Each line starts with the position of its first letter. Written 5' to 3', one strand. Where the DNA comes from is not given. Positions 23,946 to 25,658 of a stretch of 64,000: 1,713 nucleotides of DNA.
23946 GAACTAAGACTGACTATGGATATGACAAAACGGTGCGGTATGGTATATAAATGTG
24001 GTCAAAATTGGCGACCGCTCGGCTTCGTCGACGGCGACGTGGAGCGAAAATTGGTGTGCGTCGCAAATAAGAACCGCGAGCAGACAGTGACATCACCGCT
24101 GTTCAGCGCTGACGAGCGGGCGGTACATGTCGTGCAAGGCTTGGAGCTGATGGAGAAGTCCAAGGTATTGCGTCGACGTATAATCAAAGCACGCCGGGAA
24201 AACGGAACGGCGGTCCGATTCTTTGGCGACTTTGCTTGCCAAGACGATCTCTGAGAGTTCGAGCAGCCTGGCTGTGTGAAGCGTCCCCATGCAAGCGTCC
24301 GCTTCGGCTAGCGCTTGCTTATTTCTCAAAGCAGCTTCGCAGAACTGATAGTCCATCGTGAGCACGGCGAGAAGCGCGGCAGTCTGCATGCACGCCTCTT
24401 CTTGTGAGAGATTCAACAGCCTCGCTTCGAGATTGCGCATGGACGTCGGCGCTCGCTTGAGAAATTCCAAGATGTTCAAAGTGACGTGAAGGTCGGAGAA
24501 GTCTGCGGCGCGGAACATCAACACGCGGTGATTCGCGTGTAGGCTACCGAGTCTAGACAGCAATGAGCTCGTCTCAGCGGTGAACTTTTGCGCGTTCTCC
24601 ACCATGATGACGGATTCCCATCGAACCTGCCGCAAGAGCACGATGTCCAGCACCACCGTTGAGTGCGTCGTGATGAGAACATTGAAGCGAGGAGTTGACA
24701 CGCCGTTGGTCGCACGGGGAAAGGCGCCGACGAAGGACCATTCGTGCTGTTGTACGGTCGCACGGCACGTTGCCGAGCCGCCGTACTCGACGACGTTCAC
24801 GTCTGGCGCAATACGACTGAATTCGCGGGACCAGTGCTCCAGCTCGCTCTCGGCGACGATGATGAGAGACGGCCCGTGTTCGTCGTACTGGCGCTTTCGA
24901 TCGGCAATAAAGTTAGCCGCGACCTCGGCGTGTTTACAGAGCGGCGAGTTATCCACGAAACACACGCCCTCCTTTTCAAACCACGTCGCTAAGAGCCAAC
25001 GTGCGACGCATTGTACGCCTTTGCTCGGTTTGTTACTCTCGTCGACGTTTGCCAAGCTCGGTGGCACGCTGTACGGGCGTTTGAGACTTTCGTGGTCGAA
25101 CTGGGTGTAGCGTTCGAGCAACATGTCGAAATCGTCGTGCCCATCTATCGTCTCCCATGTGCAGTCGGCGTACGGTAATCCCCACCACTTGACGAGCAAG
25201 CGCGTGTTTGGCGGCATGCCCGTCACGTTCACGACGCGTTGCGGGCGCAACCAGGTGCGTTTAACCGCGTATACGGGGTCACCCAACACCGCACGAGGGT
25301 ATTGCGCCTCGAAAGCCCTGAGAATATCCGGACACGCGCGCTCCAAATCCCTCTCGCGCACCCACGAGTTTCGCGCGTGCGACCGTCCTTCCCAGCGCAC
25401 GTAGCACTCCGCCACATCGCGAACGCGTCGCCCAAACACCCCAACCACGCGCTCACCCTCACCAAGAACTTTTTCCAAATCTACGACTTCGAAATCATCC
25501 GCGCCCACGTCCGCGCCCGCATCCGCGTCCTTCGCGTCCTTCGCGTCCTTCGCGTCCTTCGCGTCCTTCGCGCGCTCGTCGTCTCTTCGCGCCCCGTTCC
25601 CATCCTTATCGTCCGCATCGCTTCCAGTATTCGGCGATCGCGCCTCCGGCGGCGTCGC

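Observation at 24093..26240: CHD1-derived gene with intact double chromodomain but all three SNF2 ATPase motifs (I, II, III) replaced and no helicase-C half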

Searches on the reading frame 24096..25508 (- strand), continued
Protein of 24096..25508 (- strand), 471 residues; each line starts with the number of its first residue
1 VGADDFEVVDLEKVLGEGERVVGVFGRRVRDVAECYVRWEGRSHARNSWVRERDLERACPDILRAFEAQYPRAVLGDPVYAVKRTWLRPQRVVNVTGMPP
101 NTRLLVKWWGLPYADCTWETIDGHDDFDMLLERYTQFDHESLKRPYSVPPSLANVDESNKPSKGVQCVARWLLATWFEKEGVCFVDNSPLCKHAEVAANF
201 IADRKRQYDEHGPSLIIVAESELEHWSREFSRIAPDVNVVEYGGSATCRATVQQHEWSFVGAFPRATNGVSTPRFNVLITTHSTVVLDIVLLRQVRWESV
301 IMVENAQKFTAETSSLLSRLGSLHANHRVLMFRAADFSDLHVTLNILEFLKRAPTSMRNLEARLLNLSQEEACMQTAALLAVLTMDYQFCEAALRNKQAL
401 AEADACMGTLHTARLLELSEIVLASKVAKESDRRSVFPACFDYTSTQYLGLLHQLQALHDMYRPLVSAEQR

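Call 82: search_protein_families(library=pfam, proteins=[P0223, P0158, P0169, P0175, P0196, P0197, P0240], max_evalue=0.00001)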
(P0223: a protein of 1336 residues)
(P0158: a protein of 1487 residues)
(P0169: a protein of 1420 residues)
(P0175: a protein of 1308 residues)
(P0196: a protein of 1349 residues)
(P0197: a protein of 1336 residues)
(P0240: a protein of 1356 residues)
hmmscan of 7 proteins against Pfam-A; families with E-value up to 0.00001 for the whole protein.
P0223 (1336 aa): 7 families
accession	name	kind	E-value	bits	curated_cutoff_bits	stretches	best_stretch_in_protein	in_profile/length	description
PF00176.29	SNF2-rel_dom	-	1.6e-89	300.3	24.9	1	519-798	1-289/290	SNF2-related domain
PF18375.7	CDH1_2_SANT_HL1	-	2.7e-29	102.1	34.4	1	1167-1253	1-90/91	CDH1/2 SANT-Helical linker 1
PF00271.37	Helicase_C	-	4.5e-25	88.5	23.5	1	821-934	2-110/110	Helicase conserved C-terminal domain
PF00385.30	Chromo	-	3.3e-22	78.6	25.1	2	422-475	2-50/53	Chromo (CHRromatin Organisation MOdifier) domain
PF23588.3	HTH_CHD1_Hrp3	-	4.1e-20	72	27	1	1277-1332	1-55/83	ATP-dependent helicase CHD1-2/hrp3 HTH domain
PF04851.21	ResIII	-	8e-11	42.5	22.5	1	514-680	2-162/164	Type III restriction enzyme, res subunit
PF11496.14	HDA2-3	-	1.5e-09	37.9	27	1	750-952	9-227/278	Class II histone deacetylase complex subunits 2 and 3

P0158 (1487 aa): 6 families
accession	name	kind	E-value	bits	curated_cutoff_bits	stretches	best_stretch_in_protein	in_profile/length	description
PF00176.29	SNF2-rel_dom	-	7.5e-82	275.1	24.9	1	339-624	1-289/290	SNF2-related domain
PF00271.37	Helicase_C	-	9.5e-27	93.9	23.5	1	663-776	2-110/110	Helicase conserved C-terminal domain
PF00385.30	Chromo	-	2.1e-22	79.2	25.1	1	249-298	2-52/53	Chromo (CHRromatin Organisation MOdifier) domain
PF23588.3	HTH_CHD1_Hrp3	-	3.9e-11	43.2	27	1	1173-1232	4-59/83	ATP-dependent helicase CHD1-2/hrp3 HTH domain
PF04851.21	ResIII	-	1.6e-10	41.6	22.5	1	334-508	2-162/164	Type III restriction enzyme, res subunit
PF11496.14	HDA2-3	-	4.6e-08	33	27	1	607-805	47-238/278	Class II histone deacetylase complex subunits 2 and 3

P0169 (1420 aa): 5 families
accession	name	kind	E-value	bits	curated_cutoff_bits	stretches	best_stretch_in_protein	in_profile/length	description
PF00176.29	SNF2-rel_dom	-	3.1e-93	312.5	24.9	1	516-796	1-290/290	SNF2-related domain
PF00271.37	Helicase_C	-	3.8e-26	91.9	23.5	1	816-929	2-110/110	Helicase conserved C-terminal domain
PF13907.11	CHD1-like_C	-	1.1e-24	87.1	28.3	1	1070-1155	9-96/96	Chromodomain-helicase-DNA-binding protein 1-like, C-terminal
PF00385.30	Chromo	-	4.9e-21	74.8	25.1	2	419-473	2-51/53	Chromo (CHRromatin Organisation MOdifier) domain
PF04851.21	ResIII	-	3.2e-09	37.4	22.5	1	510-678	1-162/164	Type III restriction enzyme, res subunit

P0175 (1308 aa): 5 families
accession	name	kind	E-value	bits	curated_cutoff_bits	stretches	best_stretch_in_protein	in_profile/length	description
PF00176.29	SNF2-rel_dom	-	1.3e-82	277.6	24.9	1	342-628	1-290/290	SNF2-related domain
PF00271.37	Helicase_C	-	2.4e-25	89.4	23.5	1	656-769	2-110/110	Helicase conserved C-terminal domain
PF00385.30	Chromo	-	5.8e-19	68.2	25.1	1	250-301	2-53/53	Chromo (CHRromatin Organisation MOdifier) domain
PF11496.14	HDA2-3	-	2.5e-10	40.4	27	1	609-789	47-229/278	Class II histone deacetylase complex subunits 2 and 3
PF04851.21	ResIII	-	5e-09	36.7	22.5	1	337-508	2-163/164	Type III restriction enzyme, res subunit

P0196 (1349 aa): 5 families
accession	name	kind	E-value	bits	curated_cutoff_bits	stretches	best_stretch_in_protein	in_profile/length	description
PF00176.29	SNF2-rel_dom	-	6.9e-86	288.4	24.9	1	541-827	1-290/290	SNF2-related domain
PF00271.37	Helicase_C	-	1.2e-28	99.9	23.5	1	849-962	2-110/110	Helicase conserved C-terminal domain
PF00385.30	Chromo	-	9.6e-16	57.9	25.1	1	447-498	3-51/53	Chromo (CHRromatin Organisation MOdifier) domain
PF04851.21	ResIII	-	2.7e-11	44.1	22.5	1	537-704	3-162/164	Type III restriction enzyme, res subunit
PF11496.14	HDA2-3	-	2.7e-09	37.1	27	1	774-989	8-236/278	Class II histone deacetylase complex subunits 2 and 3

P0197 (1336 aa): 6 families
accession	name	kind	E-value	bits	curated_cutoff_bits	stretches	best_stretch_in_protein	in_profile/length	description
PF00176.29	SNF2-rel_dom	-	1.9e-75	254.1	24.9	1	257-543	1-289/290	SNF2-related domain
PF00271.37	Helicase_C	-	9.3e-29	100.3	23.5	1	581-692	3-110/110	Helicase conserved C-terminal domain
PF00385.30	Chromo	-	1.9e-23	82.5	25.1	2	169-218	1-53/53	Chromo (CHRromatin Organisation MOdifier) domain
PF11496.14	HDA2-3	-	2.2e-07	30.7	27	1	493-713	8-230/278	Class II histone deacetylase complex subunits 2 and 3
PF04851.21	ResIII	-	4e-07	30.5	22.5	1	254-423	4-162/164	Type III restriction enzyme, res subunit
PF00270.35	DEAD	-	8.2e-07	29.3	26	1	272-427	14-164/167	DEAD/DEAH box helicase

P0240 (1356 aa): 9 families
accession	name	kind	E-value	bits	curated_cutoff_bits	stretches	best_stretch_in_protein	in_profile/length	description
PF00176.29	SNF2-rel_dom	-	8.3e-85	284.8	24.9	1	332-617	1-290/290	SNF2-related domain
PF00271.37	Helicase_C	-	6.1e-25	88.1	23.5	1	648-761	2-110/110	Helicase conserved C-terminal domain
PF00385.30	Chromo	-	1.3e-23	83.1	25.1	2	237-293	2-53/53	Chromo (CHRromatin Organisation MOdifier) domain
PF23588.3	HTH_CHD1_Hrp3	-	1.1e-22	80.3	27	1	1076-1187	5-81/83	ATP-dependent helicase CHD1-2/hrp3 HTH domain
PF18196.7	Cdh1_DBD_1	-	1.3e-19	71.1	26.4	1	953-1034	1-81/120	Chromodomain helicase DNA-binding domain 1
PF13907.11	CHD1-like_C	-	3.5e-19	69.5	28.3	1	1262-1352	2-96/96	Chromodomain-helicase-DNA-binding protein 1-like, C-terminal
PF11496.14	HDA2-3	-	7e-11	42.2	27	1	566-785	8-233/278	Class II histone deacetylase complex subunits 2 and 3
PF04851.21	ResIII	-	2.4e-08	34.5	22.5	1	328-496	3-162/164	Type III restriction enzyme, res subunit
PF00249.37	Myb_DNA-binding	-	9e-07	29.4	24.4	0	1091-1116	2-26/46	Myb-like DNA-binding domain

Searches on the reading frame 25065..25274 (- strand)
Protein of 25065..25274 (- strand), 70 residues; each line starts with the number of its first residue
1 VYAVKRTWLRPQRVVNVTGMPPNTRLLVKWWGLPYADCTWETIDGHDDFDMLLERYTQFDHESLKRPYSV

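Call 27: search_solved_structures(query=window:25065-25274:-, max_evalue=1, show_alignments=5)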
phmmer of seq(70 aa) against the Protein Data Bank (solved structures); distinct sequences matched with E-value up to 1: 26.
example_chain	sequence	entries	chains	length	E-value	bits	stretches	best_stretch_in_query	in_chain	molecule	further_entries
6guu_A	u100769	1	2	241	1.7e-07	34.3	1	2-45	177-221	Chromodomain-helicase-DNA-binding protein 5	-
4o9i_X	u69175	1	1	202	1.4e-06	31.4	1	2-65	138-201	Chromodomain-helicase-DNA-binding protein 4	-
6q3m_A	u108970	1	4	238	8.6e-06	28.9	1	2-63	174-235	Chromodomain-helicase-DNA-binding protein 4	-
6ryr_W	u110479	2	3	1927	2.3e-05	27.5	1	2-65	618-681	Chromodomain-helicase-DNA-binding protein 4,Chromodomain-helicase-DNA-binding protein 4,Ch | Chromodomain-helicase-DNA-binding protein 4,CHD4,Chromodomain-helic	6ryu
2b2t_A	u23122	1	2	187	0.00017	24.8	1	27-42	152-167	Chromodomain-helicase-DNA-binding protein 1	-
5afw_A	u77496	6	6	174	0.00025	24.3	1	27-42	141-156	CHROMODOMAIN-HELICASE-DNA-BINDING PROTEIN 1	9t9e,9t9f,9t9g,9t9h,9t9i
2b2u_A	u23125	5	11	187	0.00031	24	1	28-42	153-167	Chromodomain-helicase-DNA-binding protein 1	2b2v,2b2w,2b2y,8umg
4nw2_A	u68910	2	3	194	0.00033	23.9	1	27-42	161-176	Chromodomain-helicase-DNA-binding protein 1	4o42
2ee1_A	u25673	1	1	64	0.00084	22.6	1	5-56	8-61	Chromodomain helicase-DNA-binding protein 4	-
9ear_W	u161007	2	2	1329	0.0041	20.4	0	27-42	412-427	Chromodomain-helicase-DNA-binding protein 1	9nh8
2h1e_A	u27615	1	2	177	0.011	19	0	23-43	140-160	Chromo domain protein 1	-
2epb_A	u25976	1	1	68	0.015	18.6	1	23-46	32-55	Chromodomain-helicase-DNA-binding protein 6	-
7vrf_A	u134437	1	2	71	0.037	17.4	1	24-49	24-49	Oxpecker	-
2m2l_A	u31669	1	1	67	0.059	16.7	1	10-45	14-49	Putative uncharacterized protein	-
4quc_A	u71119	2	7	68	0.14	15.6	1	23-48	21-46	RE36324p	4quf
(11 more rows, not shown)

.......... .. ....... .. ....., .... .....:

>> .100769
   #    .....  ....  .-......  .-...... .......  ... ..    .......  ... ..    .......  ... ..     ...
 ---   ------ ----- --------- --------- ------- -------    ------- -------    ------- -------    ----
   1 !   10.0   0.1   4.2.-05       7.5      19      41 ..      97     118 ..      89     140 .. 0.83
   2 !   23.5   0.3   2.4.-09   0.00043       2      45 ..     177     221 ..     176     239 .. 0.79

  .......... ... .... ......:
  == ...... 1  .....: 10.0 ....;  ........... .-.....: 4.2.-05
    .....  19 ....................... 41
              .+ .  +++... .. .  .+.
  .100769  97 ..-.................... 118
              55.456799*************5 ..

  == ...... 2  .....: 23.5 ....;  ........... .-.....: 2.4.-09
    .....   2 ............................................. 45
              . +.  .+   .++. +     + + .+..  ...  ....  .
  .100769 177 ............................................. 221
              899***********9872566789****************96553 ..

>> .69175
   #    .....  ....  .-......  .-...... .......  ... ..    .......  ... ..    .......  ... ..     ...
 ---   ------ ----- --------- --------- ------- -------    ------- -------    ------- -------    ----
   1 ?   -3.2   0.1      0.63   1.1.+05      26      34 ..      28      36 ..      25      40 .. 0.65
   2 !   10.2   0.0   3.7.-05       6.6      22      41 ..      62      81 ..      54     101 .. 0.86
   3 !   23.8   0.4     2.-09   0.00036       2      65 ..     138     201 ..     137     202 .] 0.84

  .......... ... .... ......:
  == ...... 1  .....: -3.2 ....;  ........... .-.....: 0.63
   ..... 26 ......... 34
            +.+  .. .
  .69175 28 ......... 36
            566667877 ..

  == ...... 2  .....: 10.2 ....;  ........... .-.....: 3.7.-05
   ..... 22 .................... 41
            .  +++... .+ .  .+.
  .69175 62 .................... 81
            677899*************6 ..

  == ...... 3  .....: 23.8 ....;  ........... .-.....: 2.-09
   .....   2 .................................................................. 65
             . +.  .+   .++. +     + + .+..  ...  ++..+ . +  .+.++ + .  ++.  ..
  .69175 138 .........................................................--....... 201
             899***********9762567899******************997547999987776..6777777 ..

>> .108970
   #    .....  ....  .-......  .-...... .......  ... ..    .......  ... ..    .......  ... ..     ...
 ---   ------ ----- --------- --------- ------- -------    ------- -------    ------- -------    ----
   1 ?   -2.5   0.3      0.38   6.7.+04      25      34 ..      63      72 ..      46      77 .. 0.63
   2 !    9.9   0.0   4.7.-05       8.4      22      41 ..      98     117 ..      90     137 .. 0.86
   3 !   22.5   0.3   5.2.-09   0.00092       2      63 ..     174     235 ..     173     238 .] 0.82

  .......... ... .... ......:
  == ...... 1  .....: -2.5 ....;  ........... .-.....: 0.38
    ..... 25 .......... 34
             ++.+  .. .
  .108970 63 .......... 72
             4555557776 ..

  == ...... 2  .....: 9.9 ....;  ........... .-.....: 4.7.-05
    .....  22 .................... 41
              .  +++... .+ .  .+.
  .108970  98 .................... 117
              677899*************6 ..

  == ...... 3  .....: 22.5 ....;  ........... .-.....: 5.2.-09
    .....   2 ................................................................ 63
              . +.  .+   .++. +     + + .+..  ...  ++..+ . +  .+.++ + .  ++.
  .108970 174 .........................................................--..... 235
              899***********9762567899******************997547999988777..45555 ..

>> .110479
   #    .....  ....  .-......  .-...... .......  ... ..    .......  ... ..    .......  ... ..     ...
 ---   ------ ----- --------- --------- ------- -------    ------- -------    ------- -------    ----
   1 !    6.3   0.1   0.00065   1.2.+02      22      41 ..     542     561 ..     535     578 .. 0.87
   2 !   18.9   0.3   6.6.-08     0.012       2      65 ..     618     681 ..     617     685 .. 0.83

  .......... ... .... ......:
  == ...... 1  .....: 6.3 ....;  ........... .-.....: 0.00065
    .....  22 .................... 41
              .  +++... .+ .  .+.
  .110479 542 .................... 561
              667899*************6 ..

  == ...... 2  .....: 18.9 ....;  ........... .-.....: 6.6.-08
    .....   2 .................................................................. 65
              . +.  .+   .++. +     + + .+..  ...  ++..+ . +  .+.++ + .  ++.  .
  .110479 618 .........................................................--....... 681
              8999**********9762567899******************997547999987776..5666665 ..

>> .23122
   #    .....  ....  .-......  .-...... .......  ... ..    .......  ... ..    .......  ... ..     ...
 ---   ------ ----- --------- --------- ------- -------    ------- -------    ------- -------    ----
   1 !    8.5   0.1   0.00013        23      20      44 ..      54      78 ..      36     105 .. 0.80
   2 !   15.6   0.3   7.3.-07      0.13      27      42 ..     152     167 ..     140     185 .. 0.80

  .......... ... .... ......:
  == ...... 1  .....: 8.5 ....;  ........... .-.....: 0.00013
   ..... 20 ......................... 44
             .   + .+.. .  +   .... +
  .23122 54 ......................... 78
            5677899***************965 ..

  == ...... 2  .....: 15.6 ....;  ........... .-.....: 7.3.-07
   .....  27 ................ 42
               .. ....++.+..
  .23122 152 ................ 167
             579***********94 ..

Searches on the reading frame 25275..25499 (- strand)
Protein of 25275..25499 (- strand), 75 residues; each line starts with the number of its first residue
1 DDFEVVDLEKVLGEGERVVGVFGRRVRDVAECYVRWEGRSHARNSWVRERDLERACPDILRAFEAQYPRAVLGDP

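Call 26: search_solved_structures(query=window:25275-25499:-, max_evalue=1, show_alignments=5)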
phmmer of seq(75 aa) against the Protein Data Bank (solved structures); distinct sequences matched with E-value up to 1: 29.
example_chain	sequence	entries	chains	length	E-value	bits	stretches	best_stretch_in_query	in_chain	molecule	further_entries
6mha_A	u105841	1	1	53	0.00016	25.1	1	19-66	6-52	Heterochromatin protein 1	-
1kna_A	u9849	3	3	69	0.00016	25.1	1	18-66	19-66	HETEROCHROMATIN PROTEIN 1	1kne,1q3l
6asz_A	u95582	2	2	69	0.00018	24.9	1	18-66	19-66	Heterochromatin protein 1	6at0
8uxq_A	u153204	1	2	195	0.00024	24.6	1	20-71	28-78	Chromobox protein homolog 5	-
3tzd_A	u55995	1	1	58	0.0004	23.8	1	15-63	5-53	Chromobox protein homolog 3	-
3fdt_A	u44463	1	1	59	0.00045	23.7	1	19-69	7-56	Chromobox protein homolog 5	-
2rvl_A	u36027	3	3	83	0.00048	23.6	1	21-71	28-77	Chromobox protein homolog 5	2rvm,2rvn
2l11_A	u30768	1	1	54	0.00069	23.1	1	20-63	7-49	Chromobox protein homolog 3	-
3dm1_A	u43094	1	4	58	0.001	22.5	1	21-64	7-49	Chromobox protein homolog 3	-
3enk_A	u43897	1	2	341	0.0015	22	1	20-63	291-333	UDP-glucose 4-epimerase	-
1ap0_A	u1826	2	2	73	0.0019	21.7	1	11-64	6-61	MODIFIER PROTEIN 1 | CHROMOBOX PROTEIN HOMOLOG 1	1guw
6d08_A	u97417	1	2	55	0.0031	21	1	21-63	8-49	Chromobox protein homolog 1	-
3f2u_A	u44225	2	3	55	0.0038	20.7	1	20-63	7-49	Chromobox protein homolog 1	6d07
4nw2_A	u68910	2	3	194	0.028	18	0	29-54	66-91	Chromodomain-helicase-DNA-binding protein 1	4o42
5afw_A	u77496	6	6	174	0.03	17.9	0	30-54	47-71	CHROMODOMAIN-HELICASE-DNA-BINDING PROTEIN 1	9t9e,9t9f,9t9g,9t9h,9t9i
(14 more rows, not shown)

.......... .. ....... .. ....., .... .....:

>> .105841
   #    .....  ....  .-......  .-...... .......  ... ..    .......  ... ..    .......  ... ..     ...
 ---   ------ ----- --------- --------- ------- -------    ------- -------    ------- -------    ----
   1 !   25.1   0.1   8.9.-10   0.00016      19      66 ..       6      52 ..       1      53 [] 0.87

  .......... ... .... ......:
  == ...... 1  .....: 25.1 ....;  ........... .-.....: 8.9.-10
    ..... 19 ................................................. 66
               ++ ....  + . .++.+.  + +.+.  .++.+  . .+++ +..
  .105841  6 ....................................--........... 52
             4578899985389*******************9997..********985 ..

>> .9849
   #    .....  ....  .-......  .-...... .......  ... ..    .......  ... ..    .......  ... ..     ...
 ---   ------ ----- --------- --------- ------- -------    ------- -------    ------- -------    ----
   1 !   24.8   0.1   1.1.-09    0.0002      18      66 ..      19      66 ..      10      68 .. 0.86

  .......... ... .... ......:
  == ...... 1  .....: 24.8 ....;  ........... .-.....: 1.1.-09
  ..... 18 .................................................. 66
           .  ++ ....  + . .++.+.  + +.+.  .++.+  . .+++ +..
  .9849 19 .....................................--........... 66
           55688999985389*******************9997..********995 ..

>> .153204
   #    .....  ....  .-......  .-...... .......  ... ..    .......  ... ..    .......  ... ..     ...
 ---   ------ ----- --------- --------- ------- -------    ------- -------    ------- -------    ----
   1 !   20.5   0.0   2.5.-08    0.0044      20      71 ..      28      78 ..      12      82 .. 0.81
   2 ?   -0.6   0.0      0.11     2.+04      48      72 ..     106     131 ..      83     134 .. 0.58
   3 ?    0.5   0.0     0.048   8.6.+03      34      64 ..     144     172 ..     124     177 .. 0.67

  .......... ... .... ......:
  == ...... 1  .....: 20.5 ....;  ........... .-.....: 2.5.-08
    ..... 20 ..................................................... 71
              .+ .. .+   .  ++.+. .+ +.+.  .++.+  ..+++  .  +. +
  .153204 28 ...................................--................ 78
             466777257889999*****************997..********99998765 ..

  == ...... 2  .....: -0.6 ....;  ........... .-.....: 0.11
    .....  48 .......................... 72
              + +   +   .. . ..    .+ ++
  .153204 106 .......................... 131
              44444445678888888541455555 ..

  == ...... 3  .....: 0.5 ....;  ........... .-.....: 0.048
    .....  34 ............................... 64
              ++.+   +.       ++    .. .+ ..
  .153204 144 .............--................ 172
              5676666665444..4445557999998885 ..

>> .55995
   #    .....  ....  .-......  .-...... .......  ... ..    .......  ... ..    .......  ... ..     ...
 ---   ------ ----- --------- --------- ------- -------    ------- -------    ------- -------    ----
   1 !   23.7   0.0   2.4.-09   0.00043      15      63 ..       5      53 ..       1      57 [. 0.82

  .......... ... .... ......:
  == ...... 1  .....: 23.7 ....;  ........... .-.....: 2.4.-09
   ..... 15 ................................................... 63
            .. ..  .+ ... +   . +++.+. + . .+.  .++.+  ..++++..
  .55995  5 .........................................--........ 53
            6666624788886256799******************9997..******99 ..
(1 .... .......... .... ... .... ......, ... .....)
